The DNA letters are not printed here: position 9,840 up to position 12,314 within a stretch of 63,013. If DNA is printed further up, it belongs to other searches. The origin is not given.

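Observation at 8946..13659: Compact Alg44-like / Alg8-like / lyase three-gene module: a minimal alginate- or polyuronate-type synthase system in a cyanobacterium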

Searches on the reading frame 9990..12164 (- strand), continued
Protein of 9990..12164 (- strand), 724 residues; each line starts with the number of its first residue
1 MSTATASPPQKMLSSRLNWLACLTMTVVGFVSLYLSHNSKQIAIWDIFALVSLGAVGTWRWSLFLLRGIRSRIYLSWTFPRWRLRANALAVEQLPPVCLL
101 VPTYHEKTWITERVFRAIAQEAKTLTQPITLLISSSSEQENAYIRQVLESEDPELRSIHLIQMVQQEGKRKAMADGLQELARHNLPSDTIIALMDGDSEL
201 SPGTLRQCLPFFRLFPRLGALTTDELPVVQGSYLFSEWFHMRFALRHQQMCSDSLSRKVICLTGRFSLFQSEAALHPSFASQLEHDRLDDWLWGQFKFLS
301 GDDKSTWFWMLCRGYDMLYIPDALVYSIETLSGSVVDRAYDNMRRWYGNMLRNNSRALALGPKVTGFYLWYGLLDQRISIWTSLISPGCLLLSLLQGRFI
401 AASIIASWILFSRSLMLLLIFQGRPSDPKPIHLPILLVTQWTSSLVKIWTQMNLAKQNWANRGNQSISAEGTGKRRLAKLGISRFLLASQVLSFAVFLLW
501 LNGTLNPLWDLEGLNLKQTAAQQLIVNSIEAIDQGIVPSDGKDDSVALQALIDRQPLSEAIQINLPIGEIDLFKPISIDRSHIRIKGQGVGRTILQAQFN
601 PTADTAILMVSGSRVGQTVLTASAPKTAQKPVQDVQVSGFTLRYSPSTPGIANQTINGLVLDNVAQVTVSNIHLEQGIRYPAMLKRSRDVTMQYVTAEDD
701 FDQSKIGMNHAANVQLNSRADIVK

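Call 70: search_protein_families(library=ncbifam, proteins=[L064:2077-3423:+, L068:8499-9824:+, L068:12430-15591:+, L075:5681-7153:+, L051:12443-14191:+], max_evalue=0.00001)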
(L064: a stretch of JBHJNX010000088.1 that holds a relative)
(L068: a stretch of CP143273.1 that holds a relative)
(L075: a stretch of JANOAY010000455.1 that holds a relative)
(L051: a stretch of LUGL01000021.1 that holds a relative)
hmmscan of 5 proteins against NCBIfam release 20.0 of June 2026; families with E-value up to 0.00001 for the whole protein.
L064:2077-3423:+ (448 aa): 7 families
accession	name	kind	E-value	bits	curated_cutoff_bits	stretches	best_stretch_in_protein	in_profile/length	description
TIGR03026.1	NDP-sugDHase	subfamily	3.3e-118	395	189.8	1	1-408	1-396/413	nucleotide sugar dehydrogenase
NF041297.1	UDPGDh_AglM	equivalog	3.9e-89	299.5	670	1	1-404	1-396/429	UDP-glucose 6-dehydrogenase AglM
NF047673.2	TeichurnBiosyTuaD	equivalog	5.2e-77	259.8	700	1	2-370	3-369/439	UDP-glucose 6-dehydrogenase TuaD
NF040825.1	UDPMaNacDH_Arch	equivalog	1.7e-46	158.9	750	1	1-357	1-352/418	UDP-N-acetyl-D-mannosamine dehydrogenase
NF008286.0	PRK11064.1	equivalog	1.4e-40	139.2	459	1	2-405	5-401/420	UDP-N-acetyl-D-mannosamine dehydrogenase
NF011631.0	PRK15057.1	equivalog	2.1e-30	106.1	757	1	1-374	1-354/388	UDP-glucose 6-dehydrogenase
NF011729.0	PRK15182.1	equivalog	1.1e-22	80.5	592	1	2-361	8-362/425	Vi polysaccharide biosynthesis UDP-N-acetylglucosamine C-6 dehydrogenase TviB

L068:8499-9824:+ (441 aa): 7 families
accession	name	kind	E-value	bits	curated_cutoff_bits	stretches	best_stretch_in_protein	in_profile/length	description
TIGR03026.1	NDP-sugDHase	subfamily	4.1e-115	384.8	189.8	1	1-407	1-395/413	nucleotide sugar dehydrogenase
NF041297.1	UDPGDh_AglM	equivalog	5.9e-85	285.7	670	1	1-362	1-364/429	UDP-glucose 6-dehydrogenase AglM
NF047673.2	TeichurnBiosyTuaD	equivalog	1.2e-71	242.2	700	1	2-391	3-387/439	UDP-glucose 6-dehydrogenase TuaD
NF040825.1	UDPMaNacDH_Arch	equivalog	5.1e-51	173.8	750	1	1-357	1-352/418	UDP-N-acetyl-D-mannosamine dehydrogenase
NF008286.0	PRK11064.1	equivalog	3.9e-40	137.7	459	1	3-404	6-400/420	UDP-N-acetyl-D-mannosamine dehydrogenase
NF011631.0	PRK15057.1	equivalog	1.4e-35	123.1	757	1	1-373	1-356/388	UDP-glucose 6-dehydrogenase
NF011729.0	PRK15182.1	equivalog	3.4e-17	62.4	592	1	2-360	8-361/425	Vi polysaccharide biosynthesis UDP-N-acetylglucosamine C-6 dehydrogenase TviB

L068:12430-15591:+ (1053 aa): 1 family
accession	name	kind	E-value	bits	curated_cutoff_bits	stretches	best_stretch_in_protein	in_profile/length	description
TIGR03804.1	para_beta_helix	repeat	7.5e-16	57.5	19.45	1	365-402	7-43/44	parallel beta-helix repeat protein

L075:5681-7153:+ (490 aa): 7 families
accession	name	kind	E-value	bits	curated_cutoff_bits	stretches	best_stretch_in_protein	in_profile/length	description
TIGR03026.1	NDP-sugDHase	subfamily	9.8e-102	340.8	189.8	1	1-424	1-412/413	nucleotide sugar dehydrogenase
NF041297.1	UDPGDh_AglM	equivalog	6.9e-77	259.2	670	1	1-364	1-363/429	UDP-glucose 6-dehydrogenase AglM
NF047673.2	TeichurnBiosyTuaD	equivalog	1e-58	199.5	700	1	2-424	3-411/439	UDP-glucose 6-dehydrogenase TuaD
NF040825.1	UDPMaNacDH_Arch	equivalog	1.8e-34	119.3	750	1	1-363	1-357/418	UDP-N-acetyl-D-mannosamine dehydrogenase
NF011631.0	PRK15057.1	equivalog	1.1e-32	113.7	757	1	1-364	1-343/388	UDP-glucose 6-dehydrogenase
NF008286.0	PRK11064.1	equivalog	1.7e-31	109.2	459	1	2-361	5-365/420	UDP-N-acetyl-D-mannosamine dehydrogenase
NF011729.0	PRK15182.1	equivalog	3.4e-15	55.7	592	1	2-285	8-274/425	Vi polysaccharide biosynthesis UDP-N-acetylglucosamine C-6 dehydrogenase TviB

L051:12443-14191:+ (582 aa): 2 families
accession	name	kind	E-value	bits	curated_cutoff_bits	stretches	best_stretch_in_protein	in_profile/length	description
TIGR03804.1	para_beta_helix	repeat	2.3e-14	52.8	19.45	2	461-504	1-43/44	parallel beta-helix repeat protein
TIGR03805.1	beta_helix_1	subfamily_domain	4.3e-07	29.3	141.5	0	242-413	10-182/314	parallel beta-helix domain-containing protein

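Call 71: search_solved_structures(query=L068:12430-15591:+, max_evalue=0.001, show_alignments=1)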
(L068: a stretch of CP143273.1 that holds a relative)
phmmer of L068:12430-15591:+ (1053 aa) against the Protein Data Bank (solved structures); distinct sequences matched with E-value up to 0.001: 7.
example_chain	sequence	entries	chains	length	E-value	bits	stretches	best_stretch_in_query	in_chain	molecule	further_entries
2pyg_A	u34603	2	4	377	3.8e-40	141.1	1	142-505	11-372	Poly(beta-D-mannuronate) C5 epimerase 4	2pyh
5lw3_A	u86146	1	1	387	2.6e-39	138.4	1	142-512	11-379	Poly(beta-D-mannuronate) C5 epimerase 6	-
8xfq_A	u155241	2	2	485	2.7e-23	85.3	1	144-481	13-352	mannuronan 5-epimerase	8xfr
8ja4_A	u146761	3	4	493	2.8e-23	85.3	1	144-481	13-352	mannuronan 5-epimerase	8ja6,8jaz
4ozz_A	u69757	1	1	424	0.00059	21.3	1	272-410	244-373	Poly(beta-D-mannuronate) C5 epimerase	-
4ozy_A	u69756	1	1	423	0.00059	21.3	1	272-410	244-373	Poly(beta-D-mannuronate) C5 epimerase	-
4nk6_A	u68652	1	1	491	0.00078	20.9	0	272-410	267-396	Poly(beta-D-mannuronate) C5 epimerase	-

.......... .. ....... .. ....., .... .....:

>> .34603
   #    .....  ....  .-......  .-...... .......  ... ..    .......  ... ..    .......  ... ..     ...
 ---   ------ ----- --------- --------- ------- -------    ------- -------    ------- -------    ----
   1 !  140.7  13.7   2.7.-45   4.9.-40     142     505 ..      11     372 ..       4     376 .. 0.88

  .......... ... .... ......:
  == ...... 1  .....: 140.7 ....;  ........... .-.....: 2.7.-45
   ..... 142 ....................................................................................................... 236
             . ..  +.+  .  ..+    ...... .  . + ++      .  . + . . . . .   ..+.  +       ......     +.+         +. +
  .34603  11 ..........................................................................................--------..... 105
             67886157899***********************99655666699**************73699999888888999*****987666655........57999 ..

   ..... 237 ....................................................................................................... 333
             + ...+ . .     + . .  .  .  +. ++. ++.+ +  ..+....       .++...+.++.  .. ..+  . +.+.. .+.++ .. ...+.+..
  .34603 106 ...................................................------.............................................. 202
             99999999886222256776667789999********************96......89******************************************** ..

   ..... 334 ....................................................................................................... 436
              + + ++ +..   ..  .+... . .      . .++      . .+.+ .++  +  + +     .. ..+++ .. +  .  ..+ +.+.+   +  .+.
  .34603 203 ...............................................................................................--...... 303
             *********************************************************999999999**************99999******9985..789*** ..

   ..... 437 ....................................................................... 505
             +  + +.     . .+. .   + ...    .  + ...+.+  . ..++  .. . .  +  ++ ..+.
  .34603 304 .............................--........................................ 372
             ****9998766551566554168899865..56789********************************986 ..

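Call 76: find_homologous_proteins(query=L051:7950-9293:+, max_evalue=1e-60)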
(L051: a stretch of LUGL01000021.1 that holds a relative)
Query L051:7950-9293:+ (447 aa): 7999 proteins with E <= 1e-60 among 8000 candidates; the best 120 are listed.
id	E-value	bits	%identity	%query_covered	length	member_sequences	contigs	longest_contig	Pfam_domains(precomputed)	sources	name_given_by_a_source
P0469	4.3e-294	993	100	98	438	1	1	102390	PF00984.25,PF03721.21,PF03720.23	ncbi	-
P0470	9.4e-254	860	86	98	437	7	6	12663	PF00984.25,PF03721.21,PF03720.23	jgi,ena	-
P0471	9.5e-237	804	81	97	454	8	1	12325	PF00984.25,PF03721.21,PF03720.23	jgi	jgi:GDP-mannose 6-dehydrogenase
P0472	6.2e-233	792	80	95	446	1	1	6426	PF00984.25,PF03721.21,PF03720.23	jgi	jgi:GDP-mannose 6-dehydrogenase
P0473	8.3e-232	788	80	95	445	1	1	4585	PF00984.25,PF03721.21,PF03720.23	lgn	-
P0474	6.3e-231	785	81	95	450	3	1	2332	PF00984.25,PF03721.21,PF03720.23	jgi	jgi:GDP-mannose 6-dehydrogenase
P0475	1.7e-230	784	80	95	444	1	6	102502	PF00984.25,PF03721.21,PF03720.23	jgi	jgi:GDP-mannose 6-dehydrogenase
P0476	1.1e-224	764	78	96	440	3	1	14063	PF00984.25,PF03721.21,PF03720.23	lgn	-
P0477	2.6e-223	760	78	98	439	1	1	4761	PF00984.25,PF03721.21,PF03720.23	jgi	jgi:GDP-mannose 6-dehydrogenase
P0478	6.6e-223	759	77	95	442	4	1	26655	PF00984.25,PF03721.21,PF03720.23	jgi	jgi:GDP-mannose 6-dehydrogenase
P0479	2.0e-218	744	74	98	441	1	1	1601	PF00984.25,PF03721.21,PF03720.23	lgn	-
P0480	1.6e-211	721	74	95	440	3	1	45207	PF00984.25,PF03721.21,PF03720.23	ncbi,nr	ncbi:MAG: nucleotide sugar dehydrogenase [Synechococcales bacterium]|nr:nucleotide sugar dehydrogena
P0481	4.4e-206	703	77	87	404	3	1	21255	PF00984.25,PF03721.21,PF03720.23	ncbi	ncbi:MAG TPA: nucleotide sugar dehydrogenase, partial [Crinalium sp.]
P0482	2.6e-199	681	70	95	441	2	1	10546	PF00984.25,PF03721.21,PF03720.23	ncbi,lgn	-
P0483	9.5e-199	679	66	98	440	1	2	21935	PF00984.25,PF03721.21,PF03720.23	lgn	-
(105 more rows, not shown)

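Call 88: search_protein_families(library=pfam, proteins=[L075:4389-5603:+, L075:7243-9120:+, L075:9149-14152:+, L078:5987-7219:+, L078:7235-7939:+, L080:11475-12998:+, L055:5849-7321:+, L077:5187-5936:+], max_evalue=0.001)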
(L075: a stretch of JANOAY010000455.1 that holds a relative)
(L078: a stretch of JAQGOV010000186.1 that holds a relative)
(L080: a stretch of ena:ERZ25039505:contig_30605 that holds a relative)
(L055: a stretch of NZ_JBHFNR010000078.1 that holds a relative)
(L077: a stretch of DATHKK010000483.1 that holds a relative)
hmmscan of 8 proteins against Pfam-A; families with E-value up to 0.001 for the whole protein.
L075:4389-5603:+ (404 aa): 4 families
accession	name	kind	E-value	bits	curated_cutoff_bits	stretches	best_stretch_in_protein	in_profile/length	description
PF13437.12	HlyD_3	-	7.9e-19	68.8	22.2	1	245-323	2-82/106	HlyD family secretion protein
PF16576.10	HlyD_D23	-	4.4e-17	62.5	30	2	197-320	66-187/214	Barrel-sandwich domain of CusB or HlyD membrane-fusion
PF00364.28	Biotin_lipoyl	-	4.1e-06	27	22.1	0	59-88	44-73/73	Biotin-requiring enzyme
PF13533.13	Biotin_lipoyl_2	-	3.1e-05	24.1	29.8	1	62-88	5-31/32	Biotin-lipoyl like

L075:7243-9120:+ (625 aa): 2 families
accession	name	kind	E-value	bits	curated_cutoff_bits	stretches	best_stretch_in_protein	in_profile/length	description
PF13229.12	Beta_helix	-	5e-34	117.6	25.9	4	244-388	7-148/158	Right handed beta helix region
PF05048.19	NosD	-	2.4e-19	70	23.6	2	234-375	30-170/212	Periplasmic copper-binding protein (NosD)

L075:9149-14152:+ (1668 aa): 5 families
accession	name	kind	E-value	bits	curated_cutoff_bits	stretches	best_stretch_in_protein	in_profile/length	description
PF14592.12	Chondroitinas_B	-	1.7e-102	344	24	1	58-386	1-328/426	Chondroitinase B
PF19190.6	BACON_2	-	1e-08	35.4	25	0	1509-1574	11-82/94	Viral BACON domain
PF24507.1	Ig_CFAP65_4th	-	5.5e-07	30.3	27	0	786-819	22-54/76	CFAP65, fourth Ig-like domain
PF13004.13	BACON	-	2.2e-05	24.8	25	1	1528-1579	3-60/61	Putative binding domain, N-terminal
PF05048.19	NosD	-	0.00016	21.7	23.6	1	250-334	87-169/212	Periplasmic copper-binding protein (NosD)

L078:5987-7219:+ (410 aa): 4 families
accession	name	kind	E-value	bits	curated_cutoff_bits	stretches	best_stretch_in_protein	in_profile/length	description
PF13437.12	HlyD_3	-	2.3e-20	73.7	22.2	2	254-344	1-93/106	HlyD family secretion protein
PF16576.10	HlyD_D23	-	1.3e-15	57.7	30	1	67-333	19-190/214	Barrel-sandwich domain of CusB or HlyD membrane-fusion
PF00364.28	Biotin_lipoyl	-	7.2e-05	23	22.1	0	247-282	37-72/73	Biotin-requiring enzyme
PF13533.13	Biotin_lipoyl_2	-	0.00021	21.5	29.8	1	72-98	5-31/32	Biotin-lipoyl like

L078:7235-7939:+ (234 aa): 5 families
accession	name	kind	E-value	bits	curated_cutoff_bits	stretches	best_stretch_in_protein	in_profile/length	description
PF00072.30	Response_reg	-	1.3e-29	103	30.2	1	20-132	1-111/111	Response regulator receiver domain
PF00196.25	GerE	-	2.9e-19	68.9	23.5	1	167-222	2-57/57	Bacterial regulatory proteins, luxR family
PF08281.18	Sigma70_r4_2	-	1.9e-08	34.3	25.7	1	167-209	10-53/54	Sigma-70, region 4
PF04545.22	Sigma70_r4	-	0.0002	21.3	24.1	1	167-210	4-48/50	Sigma-70, region 4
PF07638.17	Sigma70_ECF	-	0.00056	20.3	21.1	0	170-208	139-177/185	ECF sigma factor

L080:11475-12998:+ (507 aa): 2 families
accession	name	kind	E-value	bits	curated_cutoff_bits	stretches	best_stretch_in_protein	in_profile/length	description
PF13437.12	HlyD_3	-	7.8e-09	36.7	22.2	1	379-455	2-82/106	HlyD family secretion protein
PF07238.19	PilZ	-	3.4e-06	27.8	22.5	1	36-108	24-96/102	PilZ domain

L055:5849-7321:+ (490 aa): 2 families
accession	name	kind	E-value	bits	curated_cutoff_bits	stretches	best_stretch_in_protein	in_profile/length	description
PF13437.12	HlyD_3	-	1.7e-13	51.7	22.2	1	331-408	2-81/106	HlyD family secretion protein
PF16576.10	HlyD_D23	-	1.8e-13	50.7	30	1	266-406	52-187/214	Barrel-sandwich domain of CusB or HlyD membrane-fusion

L077:5187-5936:+ (249 aa): 4 families
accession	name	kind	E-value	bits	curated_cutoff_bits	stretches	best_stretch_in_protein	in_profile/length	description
PF00072.30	Response_reg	-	1.8e-27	96.1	30.2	1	36-147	1-110/111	Response regulator receiver domain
PF00196.25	GerE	-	7.2e-18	64.4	23.5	1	184-238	3-57/57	Bacterial regulatory proteins, luxR family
PF08281.18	Sigma70_r4_2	-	2e-07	31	25.7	1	183-226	10-54/54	Sigma-70, region 4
PF13384.12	HTH_23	-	0.0004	20.6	24.6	0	186-223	4-42/50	Homeodomain-like domain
